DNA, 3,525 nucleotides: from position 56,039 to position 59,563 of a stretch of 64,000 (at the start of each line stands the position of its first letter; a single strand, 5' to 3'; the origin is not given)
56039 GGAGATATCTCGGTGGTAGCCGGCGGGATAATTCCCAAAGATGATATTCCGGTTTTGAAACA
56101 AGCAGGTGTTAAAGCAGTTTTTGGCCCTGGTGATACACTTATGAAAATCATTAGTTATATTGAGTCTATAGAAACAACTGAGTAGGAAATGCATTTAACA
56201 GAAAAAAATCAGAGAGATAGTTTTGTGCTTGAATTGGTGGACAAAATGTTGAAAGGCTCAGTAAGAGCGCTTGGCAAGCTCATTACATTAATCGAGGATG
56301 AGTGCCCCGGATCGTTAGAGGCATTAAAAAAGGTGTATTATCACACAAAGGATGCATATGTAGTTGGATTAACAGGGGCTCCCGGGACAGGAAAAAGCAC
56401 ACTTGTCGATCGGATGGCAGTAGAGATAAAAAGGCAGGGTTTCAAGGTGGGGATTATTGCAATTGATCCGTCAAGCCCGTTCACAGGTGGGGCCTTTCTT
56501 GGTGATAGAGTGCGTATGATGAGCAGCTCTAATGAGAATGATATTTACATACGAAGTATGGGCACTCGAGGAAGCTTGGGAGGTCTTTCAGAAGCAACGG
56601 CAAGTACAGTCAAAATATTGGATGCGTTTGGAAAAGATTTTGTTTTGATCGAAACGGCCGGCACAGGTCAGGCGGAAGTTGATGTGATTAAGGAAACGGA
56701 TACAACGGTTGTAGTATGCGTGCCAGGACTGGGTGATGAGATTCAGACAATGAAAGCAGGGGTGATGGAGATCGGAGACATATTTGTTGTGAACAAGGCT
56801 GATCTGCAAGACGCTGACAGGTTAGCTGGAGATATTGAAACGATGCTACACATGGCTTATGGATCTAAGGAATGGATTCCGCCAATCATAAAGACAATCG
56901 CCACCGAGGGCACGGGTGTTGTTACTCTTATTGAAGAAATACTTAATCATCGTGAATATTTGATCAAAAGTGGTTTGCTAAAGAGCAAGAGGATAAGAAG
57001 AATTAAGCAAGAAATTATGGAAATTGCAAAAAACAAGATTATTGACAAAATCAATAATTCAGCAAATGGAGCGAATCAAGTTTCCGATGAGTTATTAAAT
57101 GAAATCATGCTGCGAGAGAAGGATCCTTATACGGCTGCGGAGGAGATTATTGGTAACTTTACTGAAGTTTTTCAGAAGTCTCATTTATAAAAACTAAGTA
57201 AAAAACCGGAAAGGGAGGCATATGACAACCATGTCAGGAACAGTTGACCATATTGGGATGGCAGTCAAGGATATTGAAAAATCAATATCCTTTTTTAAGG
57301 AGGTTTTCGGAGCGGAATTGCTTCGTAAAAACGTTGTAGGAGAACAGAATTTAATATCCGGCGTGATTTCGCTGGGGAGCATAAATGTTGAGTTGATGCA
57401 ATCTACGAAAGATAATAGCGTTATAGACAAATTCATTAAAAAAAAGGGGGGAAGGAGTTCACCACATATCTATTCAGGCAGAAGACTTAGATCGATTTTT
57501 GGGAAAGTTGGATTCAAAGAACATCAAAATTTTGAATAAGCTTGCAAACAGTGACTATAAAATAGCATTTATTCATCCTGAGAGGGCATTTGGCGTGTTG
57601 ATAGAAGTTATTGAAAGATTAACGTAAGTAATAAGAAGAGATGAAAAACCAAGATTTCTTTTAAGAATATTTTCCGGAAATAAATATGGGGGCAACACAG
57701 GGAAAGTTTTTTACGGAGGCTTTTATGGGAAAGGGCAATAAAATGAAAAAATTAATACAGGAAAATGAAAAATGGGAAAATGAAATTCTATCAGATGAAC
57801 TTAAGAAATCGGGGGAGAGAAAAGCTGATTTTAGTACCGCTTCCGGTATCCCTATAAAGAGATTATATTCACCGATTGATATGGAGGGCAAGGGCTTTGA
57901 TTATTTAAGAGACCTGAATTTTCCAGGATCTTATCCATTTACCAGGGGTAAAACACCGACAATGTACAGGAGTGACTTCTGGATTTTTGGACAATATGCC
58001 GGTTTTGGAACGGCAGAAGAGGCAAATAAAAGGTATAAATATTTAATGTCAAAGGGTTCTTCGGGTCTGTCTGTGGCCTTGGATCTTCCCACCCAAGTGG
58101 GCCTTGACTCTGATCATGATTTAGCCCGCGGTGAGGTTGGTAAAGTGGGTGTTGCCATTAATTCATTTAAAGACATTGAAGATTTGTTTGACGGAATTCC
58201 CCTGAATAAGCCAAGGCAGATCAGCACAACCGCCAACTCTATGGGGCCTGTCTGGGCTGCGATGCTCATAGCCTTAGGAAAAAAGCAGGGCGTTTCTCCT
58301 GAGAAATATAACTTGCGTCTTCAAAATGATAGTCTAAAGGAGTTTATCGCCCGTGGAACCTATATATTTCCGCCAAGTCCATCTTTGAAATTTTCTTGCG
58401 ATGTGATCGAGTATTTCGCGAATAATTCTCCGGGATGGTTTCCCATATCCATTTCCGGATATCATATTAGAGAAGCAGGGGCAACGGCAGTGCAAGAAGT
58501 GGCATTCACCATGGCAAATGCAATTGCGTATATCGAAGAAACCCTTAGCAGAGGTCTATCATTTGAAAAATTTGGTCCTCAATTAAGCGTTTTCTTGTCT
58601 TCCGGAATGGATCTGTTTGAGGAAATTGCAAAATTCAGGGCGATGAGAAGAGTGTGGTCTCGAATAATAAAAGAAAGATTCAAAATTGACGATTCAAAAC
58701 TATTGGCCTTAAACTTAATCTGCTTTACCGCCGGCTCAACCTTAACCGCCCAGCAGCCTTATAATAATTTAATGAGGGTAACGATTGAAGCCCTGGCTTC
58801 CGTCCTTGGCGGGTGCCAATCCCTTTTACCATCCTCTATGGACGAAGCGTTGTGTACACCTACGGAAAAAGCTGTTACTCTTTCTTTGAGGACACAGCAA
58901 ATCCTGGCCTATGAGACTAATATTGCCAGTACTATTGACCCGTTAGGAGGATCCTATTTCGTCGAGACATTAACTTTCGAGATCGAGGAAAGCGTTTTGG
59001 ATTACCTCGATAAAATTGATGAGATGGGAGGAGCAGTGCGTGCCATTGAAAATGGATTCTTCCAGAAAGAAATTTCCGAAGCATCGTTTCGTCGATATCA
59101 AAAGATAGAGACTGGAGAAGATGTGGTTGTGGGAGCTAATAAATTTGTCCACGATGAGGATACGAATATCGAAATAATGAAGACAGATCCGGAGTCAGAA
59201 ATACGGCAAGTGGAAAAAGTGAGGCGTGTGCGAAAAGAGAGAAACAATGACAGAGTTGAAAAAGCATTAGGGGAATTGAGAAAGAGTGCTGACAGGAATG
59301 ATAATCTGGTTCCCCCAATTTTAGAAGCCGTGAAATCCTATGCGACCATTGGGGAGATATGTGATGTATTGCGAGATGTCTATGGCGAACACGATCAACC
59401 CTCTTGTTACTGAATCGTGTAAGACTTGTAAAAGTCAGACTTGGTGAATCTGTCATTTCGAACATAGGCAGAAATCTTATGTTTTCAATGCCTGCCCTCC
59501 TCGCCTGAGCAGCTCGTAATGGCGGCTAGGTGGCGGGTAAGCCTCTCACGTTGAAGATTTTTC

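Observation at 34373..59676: A ~25-kb compositionally distinct island that may encode an undescribed anaerobic route for a lactam, cyclic amino acid or diamino acid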

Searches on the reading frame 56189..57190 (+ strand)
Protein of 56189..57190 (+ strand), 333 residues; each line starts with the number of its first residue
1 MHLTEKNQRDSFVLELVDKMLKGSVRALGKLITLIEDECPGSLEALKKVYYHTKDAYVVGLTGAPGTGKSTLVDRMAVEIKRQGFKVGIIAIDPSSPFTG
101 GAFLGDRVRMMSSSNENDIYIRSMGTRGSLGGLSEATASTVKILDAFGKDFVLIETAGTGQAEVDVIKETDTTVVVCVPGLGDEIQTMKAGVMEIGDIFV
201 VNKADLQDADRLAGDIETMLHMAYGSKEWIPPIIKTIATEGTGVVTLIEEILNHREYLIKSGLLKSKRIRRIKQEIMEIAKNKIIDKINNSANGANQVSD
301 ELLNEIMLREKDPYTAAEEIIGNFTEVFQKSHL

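Call 7: search_protein_families(library=pfam, proteins=[window:56189-57190:+])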
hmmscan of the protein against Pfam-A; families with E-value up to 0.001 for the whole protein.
window:56189-57190:+ (333 aa): 8 families
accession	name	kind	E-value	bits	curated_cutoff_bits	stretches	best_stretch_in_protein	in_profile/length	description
PF03308.22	MeaB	-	1.2e-86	290.5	23.1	1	28-290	1-270/273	Methylmalonyl Co-A mutase-associated GTPase MeaB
PF00448.28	SRP54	-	1.9e-06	28.1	22.7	1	58-177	3-112/196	SRP54-type protein, GTPase domain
PF03266.21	NTPase_1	-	3.1e-05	24.3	23.9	1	59-88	2-31/168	NTPase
PF02492.25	cobW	-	4.2e-05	23.7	20.7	1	58-227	2-176/180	CobW/HypB/UreG, nucleotide-binding domain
PF20720.3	nSTAND3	-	6.5e-05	23.1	27.2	0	45-87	6-48/155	Novel STAND NTPase 3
PF03205.20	MobB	-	0.00026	21.3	26.6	0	58-90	1-33/133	Molybdopterin guanine dinucleotide synthesis protein B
PF00009.33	GTP_EFTU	-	0.0003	20.8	26.5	0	190-254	117-185/188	Elongation factor Tu GTP binding domain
PF13401.12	AAA_22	-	0.00033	21.4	27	0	55-117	4-64/130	AAA domain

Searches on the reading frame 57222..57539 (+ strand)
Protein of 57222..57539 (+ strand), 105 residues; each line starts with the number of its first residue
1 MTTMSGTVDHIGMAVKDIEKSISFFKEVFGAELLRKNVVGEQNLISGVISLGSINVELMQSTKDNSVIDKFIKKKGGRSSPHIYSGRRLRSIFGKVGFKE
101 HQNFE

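Call 10: search_protein_families(library=pfam, proteins=[window:57222-57539:+])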
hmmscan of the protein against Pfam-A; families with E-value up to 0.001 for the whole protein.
window:57222-57539:+ (105 aa): 2 families
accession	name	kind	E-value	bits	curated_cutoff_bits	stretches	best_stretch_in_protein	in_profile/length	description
PF00903.31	Glyoxalase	-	5.5e-09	36.9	20.6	1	8-71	2-66/121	Glyoxalase/Bleomycin resistance protein/Dioxygenase superfamily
PF13669.12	Glyoxalase_4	-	4.4e-08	33.8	27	1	9-75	1-65/109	Glyoxalase/Bleomycin resistance protein/Dioxygenase superfamily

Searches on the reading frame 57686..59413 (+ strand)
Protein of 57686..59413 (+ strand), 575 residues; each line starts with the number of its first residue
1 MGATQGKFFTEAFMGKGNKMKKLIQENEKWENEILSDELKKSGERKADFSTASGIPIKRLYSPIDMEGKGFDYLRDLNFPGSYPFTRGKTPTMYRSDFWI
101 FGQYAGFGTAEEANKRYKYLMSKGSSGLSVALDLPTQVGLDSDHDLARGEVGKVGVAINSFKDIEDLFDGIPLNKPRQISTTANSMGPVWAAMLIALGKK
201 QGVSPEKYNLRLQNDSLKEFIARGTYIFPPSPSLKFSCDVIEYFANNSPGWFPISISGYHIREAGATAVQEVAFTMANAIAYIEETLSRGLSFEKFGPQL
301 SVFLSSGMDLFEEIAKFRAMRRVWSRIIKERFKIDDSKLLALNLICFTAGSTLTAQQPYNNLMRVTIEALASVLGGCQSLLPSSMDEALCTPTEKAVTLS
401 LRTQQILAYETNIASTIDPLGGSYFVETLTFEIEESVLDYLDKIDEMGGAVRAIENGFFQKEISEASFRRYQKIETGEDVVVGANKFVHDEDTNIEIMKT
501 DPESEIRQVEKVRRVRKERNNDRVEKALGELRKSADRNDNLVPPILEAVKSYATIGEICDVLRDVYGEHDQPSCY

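Call 9: search_protein_families(library=ncbifam, proteins=[window:57686-59413:+], max_evalue=0.00001)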
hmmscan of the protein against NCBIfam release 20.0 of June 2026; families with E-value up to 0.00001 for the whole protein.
window:57686-59413:+ (575 aa): 4 families
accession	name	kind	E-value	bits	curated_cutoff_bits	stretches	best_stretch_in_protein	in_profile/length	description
TIGR00641.1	acid_CoA_mut_N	subfamily_domain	1.5e-199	663.7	303.8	1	49-573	1-526/528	methylmalonyl-CoA mutase N-terminal domain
NF006944.0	PRK09426.1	equivalog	2.9e-160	534.6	876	1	31-571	17-553/721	methylmalonyl-CoA mutase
NF045497.1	IsobCoAmut_IcmF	equivalog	8.9e-83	278.7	1500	1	46-568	521-1071/1076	fused isobutyryl-CoA mutase/GTPase IcmF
TIGR00642.1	mmCoA_mut_beta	equivalog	5.9e-52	176.7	617.25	1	30-496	15-459/620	methylmalonyl-CoA mutase small subunit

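Call 10: search_protein_families(library=pfam, proteins=[window:57686-59413:+])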
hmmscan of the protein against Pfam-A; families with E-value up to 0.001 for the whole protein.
window:57686-59413:+ (575 aa): 1 family
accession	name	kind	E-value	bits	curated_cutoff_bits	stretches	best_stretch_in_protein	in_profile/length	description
PF01642.28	MM_CoA_mutase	-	1.5e-190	634.6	22.1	1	51-567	2-512/512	Methylmalonyl-CoA mutase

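Call 38: search_solved_structures(query=window:57686-59413:+, max_evalue=1e-20, show_alignments=3)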
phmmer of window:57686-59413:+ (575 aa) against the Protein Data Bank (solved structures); distinct sequences matched with E-value up to 1e-20: 11.
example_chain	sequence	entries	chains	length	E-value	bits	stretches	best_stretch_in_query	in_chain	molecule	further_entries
4r3u_A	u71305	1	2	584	5.4e-145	487.5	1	22-571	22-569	2-hydroxyisobutyryl-CoA mutase large subunit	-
8gju_J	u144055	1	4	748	3.4e-131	442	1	37-570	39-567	Methylmalonyl-CoA mutase, mitochondrial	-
2xij_A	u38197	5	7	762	3.6e-131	441.9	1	37-570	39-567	METHYLMALONYL-COA MUTASE, MITOCHONDRIAL | Methylmalonyl-CoA mutase, mitochondrial precursor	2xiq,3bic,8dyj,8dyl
6oxc_A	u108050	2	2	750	1.1e-114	387.4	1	50-570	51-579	Methylmalonyl-CoA mutase large subunit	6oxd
1req_A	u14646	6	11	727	2.1e-110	373.4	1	42-569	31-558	METHYLMALONYL-COA MUTASE | PROTEIN (METHYLMALONYL-COA MUTASE)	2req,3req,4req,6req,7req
5req_A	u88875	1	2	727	7.4e-110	371.6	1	42-569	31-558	PROTEIN (METHYLMALONYL-COA MUTASE ALPHA-SUBUNIT)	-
1e1c_A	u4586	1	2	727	5e-109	368.8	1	42-569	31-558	METHYLMALONYL-COA MUTASE ALPHA CHAIN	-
4xc6_A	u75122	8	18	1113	9.1e-66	226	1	212-569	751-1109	Isobutyryl-CoA mutase fused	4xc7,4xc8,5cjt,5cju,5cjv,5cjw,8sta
8ssl_A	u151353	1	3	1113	9.1e-66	226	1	212-569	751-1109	Fused isobutyryl-CoA mutase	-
6oxc_B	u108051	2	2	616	3.4e-26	95.4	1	36-509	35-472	Methylmalonyl-CoA mutase small subunit mutA | Methylmalonyl-CoA mutase small subunit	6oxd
1e1c_B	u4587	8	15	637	5.9e-26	94.6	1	231-487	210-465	METHYLMALONYL-COA MUTASE BETA CHAIN | METHYLMALONYL-COA MUTASE | PROTEIN (METHYLMALONYL-COA MUTASE BETA-SUBUNIT)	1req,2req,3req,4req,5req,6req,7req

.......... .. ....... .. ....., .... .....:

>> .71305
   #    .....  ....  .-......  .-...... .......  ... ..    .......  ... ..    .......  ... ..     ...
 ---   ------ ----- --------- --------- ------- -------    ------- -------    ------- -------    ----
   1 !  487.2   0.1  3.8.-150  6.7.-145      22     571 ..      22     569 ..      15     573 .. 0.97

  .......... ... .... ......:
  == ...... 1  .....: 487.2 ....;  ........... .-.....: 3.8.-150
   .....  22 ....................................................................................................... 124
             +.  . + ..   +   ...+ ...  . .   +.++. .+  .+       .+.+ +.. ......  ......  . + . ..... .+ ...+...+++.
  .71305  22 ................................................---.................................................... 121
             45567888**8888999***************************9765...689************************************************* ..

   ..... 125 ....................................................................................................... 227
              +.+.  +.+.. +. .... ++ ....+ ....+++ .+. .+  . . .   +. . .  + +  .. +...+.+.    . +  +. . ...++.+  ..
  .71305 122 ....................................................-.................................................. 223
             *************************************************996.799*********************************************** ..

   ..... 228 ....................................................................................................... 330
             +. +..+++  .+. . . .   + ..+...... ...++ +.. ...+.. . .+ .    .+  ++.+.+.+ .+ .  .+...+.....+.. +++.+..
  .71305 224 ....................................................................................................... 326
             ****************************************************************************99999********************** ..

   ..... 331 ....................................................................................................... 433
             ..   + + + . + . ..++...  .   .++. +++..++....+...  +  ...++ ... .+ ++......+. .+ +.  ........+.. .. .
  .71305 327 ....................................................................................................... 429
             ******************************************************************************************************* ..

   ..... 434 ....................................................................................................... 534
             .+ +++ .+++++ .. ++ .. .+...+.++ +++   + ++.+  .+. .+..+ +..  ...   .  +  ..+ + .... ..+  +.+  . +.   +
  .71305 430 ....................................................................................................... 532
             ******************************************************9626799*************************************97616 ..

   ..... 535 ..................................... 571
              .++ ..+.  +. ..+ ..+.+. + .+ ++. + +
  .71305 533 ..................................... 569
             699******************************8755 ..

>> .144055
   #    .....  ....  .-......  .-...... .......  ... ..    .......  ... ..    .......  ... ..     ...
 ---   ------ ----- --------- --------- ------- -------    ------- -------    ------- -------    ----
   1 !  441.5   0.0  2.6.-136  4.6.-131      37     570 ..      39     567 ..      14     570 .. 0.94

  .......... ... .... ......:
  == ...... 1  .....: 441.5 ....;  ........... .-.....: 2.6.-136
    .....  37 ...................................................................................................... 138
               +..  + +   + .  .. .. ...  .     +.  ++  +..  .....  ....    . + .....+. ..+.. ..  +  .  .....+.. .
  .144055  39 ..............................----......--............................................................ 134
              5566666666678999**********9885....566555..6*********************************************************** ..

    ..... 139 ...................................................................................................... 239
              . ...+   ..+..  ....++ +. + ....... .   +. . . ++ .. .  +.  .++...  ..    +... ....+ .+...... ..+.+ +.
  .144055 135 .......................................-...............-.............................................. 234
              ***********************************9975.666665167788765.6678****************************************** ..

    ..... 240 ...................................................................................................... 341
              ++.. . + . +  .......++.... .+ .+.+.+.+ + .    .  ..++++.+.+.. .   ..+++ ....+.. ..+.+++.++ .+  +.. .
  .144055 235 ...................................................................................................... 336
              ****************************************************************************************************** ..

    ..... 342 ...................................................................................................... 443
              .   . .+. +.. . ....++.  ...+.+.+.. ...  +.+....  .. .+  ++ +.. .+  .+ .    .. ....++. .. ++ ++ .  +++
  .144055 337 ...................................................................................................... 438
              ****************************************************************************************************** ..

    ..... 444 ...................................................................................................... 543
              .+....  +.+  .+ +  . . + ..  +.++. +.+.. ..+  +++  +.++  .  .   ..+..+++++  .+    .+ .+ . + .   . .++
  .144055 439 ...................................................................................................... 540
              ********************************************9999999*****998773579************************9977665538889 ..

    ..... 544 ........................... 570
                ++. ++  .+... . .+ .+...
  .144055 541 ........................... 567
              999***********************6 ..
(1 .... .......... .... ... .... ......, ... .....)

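Call 80: search_protein_representatives(protein=window:57686-59413:+)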
Query: 575 residues. Proteins with E-value up to 0.001 (for the whole library): 22925; up to 1e-10: 13780; up to 1e-30: 3171. The best 150 are listed.
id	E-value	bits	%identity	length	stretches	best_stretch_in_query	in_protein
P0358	5.0e-165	566.9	48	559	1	23-572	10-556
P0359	5.9e-165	566.7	49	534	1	50-569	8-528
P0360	2.4e-160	551.4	50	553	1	28-569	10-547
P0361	1.4e-153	529.1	45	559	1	20-570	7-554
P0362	8.8e-153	526.5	48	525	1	48-572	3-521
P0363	8.5e-152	523.2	46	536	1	46-571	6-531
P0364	1.8e-150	518.9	46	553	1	49-572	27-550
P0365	7.9e-150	516.7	45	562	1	42-569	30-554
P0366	4.7e-149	514.2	44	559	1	17-568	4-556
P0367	9.8e-148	509.8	46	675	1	20-569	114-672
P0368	1.0e-145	503.1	46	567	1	20-569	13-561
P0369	2.0e-145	502.2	44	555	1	21-572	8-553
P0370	3.0e-145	501.6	46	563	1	21-568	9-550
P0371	3.5e-145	501.4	45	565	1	24-574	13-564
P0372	3.7e-145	501.3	46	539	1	51-570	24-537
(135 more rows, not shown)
